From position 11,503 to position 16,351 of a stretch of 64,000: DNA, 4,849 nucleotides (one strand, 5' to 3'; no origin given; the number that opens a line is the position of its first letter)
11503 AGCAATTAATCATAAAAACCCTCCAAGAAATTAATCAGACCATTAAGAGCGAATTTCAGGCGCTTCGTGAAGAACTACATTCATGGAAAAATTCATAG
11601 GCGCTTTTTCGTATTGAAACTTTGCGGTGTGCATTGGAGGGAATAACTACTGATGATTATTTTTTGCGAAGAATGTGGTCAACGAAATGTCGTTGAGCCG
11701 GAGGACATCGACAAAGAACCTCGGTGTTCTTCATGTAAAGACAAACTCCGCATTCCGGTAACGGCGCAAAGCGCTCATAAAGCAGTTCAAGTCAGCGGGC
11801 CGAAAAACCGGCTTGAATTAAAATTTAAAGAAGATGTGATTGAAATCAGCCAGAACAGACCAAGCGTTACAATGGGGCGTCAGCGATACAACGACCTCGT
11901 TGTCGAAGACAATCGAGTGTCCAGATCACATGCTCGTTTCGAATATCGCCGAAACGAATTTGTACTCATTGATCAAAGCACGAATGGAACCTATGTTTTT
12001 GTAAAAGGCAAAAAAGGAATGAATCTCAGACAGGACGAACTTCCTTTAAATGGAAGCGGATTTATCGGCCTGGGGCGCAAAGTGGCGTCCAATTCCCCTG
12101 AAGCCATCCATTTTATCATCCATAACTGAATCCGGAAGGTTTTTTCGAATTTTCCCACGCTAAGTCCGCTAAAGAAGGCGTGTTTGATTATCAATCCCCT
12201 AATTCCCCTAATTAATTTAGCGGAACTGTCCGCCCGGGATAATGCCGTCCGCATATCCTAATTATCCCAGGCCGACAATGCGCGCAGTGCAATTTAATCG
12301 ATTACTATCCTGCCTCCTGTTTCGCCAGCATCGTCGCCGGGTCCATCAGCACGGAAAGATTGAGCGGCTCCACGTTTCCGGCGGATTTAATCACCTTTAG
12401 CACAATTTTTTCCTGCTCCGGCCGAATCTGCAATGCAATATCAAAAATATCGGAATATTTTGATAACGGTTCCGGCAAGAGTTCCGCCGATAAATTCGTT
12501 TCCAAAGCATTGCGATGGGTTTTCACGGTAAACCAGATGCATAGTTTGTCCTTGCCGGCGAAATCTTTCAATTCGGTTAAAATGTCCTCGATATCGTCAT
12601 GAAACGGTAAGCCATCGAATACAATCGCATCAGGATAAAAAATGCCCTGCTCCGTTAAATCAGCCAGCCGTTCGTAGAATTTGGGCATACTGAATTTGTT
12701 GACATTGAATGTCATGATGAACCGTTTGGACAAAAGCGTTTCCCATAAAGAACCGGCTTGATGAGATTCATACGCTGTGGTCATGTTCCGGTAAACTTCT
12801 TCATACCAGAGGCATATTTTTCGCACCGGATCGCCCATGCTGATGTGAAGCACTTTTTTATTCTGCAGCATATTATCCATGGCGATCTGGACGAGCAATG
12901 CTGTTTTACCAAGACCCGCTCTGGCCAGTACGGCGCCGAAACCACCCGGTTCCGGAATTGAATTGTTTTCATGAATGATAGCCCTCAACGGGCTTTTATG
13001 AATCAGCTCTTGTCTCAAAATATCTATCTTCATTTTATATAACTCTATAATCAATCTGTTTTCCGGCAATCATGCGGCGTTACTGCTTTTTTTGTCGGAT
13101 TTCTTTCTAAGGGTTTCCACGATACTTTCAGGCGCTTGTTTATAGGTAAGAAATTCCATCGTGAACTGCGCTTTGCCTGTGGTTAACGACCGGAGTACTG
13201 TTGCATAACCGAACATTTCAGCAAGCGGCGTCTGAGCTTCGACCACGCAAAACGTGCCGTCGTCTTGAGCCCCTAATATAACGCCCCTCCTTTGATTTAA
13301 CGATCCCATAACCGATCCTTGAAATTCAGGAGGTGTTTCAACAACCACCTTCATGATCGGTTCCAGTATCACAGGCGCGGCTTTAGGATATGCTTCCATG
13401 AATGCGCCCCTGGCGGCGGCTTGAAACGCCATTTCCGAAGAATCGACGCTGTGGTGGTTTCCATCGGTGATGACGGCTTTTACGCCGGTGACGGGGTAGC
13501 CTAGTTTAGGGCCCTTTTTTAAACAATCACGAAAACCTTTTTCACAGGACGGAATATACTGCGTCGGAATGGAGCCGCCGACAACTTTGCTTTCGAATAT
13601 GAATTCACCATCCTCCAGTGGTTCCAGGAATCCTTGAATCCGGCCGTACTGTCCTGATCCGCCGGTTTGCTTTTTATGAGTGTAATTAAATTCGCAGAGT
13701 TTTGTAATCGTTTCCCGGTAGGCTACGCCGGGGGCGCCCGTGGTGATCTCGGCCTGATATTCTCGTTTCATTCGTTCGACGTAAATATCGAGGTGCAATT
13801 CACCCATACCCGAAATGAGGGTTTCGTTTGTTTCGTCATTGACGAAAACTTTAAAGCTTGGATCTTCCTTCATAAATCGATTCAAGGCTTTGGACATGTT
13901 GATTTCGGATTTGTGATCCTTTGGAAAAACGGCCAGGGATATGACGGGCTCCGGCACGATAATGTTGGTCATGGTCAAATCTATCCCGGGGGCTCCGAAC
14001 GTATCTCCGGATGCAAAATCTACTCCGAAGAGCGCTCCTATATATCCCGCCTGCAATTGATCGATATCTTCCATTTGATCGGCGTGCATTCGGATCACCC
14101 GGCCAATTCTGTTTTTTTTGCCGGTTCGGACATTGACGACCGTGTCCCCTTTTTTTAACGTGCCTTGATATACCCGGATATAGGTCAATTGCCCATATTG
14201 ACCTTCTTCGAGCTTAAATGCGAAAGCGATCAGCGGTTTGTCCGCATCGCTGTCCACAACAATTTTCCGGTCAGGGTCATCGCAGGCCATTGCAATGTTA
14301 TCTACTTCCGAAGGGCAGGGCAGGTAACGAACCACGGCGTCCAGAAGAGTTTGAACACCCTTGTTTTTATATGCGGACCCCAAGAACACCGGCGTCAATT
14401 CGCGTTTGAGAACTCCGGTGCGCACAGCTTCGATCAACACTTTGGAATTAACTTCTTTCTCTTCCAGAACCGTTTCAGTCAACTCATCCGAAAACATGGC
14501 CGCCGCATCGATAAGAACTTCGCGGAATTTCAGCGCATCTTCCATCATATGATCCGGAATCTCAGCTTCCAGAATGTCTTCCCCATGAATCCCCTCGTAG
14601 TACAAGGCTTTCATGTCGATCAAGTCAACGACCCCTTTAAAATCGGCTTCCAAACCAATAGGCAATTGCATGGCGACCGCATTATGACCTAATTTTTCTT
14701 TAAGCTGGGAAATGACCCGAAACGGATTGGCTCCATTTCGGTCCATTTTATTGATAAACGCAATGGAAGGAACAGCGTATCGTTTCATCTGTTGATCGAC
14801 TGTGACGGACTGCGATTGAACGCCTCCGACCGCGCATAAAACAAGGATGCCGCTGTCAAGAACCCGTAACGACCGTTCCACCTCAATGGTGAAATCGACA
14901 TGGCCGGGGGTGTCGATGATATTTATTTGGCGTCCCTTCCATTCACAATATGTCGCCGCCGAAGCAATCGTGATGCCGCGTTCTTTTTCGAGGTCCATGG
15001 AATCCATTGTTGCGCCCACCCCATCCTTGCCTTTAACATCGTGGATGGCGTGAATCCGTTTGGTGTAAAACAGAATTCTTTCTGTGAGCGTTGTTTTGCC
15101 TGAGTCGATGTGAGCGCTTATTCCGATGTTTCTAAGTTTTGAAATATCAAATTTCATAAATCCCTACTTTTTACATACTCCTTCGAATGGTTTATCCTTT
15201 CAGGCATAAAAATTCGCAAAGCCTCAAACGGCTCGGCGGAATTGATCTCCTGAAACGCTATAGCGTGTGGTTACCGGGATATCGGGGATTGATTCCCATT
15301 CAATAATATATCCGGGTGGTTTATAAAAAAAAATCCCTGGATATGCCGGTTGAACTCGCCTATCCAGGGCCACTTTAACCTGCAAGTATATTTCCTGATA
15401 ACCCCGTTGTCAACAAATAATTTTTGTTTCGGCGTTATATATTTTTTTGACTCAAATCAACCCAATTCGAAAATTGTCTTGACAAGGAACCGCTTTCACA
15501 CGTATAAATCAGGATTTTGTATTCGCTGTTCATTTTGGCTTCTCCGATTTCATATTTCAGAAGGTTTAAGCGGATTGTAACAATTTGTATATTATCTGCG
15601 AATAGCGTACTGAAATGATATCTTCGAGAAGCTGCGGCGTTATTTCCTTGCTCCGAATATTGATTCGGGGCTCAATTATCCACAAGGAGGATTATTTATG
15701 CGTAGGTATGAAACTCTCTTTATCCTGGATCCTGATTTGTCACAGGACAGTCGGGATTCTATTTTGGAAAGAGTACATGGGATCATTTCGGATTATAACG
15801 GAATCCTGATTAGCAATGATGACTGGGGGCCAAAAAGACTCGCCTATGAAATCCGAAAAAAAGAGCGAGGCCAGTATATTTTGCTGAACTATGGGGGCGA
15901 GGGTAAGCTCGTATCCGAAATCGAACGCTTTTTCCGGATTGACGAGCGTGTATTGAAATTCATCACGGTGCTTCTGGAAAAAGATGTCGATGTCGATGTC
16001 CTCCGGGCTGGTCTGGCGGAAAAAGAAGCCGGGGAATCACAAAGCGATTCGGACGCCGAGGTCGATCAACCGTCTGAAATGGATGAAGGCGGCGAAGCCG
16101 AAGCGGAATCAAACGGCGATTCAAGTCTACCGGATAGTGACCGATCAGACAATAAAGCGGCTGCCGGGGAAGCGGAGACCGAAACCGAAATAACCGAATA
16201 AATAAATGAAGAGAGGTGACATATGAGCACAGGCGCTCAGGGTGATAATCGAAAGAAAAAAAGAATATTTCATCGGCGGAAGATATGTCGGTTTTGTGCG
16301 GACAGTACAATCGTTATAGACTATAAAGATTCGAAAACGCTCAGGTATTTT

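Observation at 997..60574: Hyper-abundant ~105-bp palindromic MITE/REP-like element occupying almost every intergenic gap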

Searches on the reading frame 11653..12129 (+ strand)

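Call 16: search_protein_families(library=pfam, proteins=[window:11653-12129:+])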
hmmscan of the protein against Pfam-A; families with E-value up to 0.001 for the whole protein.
window:11653-12129:+ (158 aa): 2 families
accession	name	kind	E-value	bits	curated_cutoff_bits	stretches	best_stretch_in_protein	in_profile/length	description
PF00498.31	FHA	-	1.2e-12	48.6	20.7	1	72-115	1-46/67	FHA domain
PF16697.10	Yop-YscD_cpl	-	1.1e-05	26.1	33.2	1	68-115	15-63/94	Inner membrane component of T3SS, cytoplasmic domain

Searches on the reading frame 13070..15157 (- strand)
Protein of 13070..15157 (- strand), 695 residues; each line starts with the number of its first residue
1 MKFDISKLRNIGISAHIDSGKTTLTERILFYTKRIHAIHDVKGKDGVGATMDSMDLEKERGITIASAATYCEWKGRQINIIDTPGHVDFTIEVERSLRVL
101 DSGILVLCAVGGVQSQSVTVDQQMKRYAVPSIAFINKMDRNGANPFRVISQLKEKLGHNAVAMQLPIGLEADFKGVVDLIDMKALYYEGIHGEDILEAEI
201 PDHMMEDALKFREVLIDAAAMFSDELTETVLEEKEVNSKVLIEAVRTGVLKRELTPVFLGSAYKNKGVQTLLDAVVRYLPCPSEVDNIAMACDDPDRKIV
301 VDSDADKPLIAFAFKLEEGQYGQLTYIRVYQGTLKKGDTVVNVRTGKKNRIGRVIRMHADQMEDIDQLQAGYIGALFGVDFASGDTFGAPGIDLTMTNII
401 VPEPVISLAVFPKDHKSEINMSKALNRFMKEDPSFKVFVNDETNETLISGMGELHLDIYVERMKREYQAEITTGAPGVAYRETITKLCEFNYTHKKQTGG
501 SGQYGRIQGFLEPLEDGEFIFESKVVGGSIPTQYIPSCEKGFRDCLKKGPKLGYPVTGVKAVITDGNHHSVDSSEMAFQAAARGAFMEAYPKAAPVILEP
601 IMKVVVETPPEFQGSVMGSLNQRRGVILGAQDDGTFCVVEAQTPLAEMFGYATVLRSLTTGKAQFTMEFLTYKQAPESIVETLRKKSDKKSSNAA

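Call 17: search_protein_families(library=pfam, proteins=[window:13070-15157:-])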
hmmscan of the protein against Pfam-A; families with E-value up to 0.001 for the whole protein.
window:13070-15157:- (695 aa): 7 families
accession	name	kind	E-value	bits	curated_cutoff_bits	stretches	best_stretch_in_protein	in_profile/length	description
PF00009.33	GTP_EFTU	-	1.1e-60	204.9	26.5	1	7-280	2-187/188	Elongation factor Tu GTP binding domain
PF03764.24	EFG_IV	-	4e-41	140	24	1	476-593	1-120/121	Elongation factor G, domain IV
PF14492.12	EFG_III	-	2.5e-30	104.8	27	1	401-474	1-74/75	Elongation Factor G, domain III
PF00679.30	EFG_C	-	1.3e-27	96.1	27.9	1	597-682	2-88/89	Elongation factor G C-terminus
PF03144.31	GTP_EFTU_D2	-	1.3e-15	58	30.3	1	322-387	1-72/73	Elongation factor Tu domain 2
PF22042.2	EF-G_D2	-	2.5e-12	47.1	27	1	316-387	9-81/84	Elongation factor G domain 2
PF16658.11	RF3_C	-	1.4e-05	25.4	40.1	1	410-479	15-84/132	Class II release factor RF3, C-terminal domain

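Call 18: find_encoding_contigs(protein=window:13070-15157:-, flank=10000, max_places=6)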
Protein window:13070-15157:- (695 aa): no gene with exactly this product is on record in the collection.

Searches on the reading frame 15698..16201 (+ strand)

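Call 17: search_protein_families(library=pfam, proteins=[window:15698-16201:+])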
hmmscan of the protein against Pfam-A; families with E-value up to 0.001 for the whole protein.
window:15698-16201:+ (167 aa): 1 family
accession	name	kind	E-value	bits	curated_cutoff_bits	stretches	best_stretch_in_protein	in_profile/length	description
PF01250.22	Ribosomal_S6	-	5.3e-27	94.3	27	1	3-91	1-89/90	Ribosomal protein S6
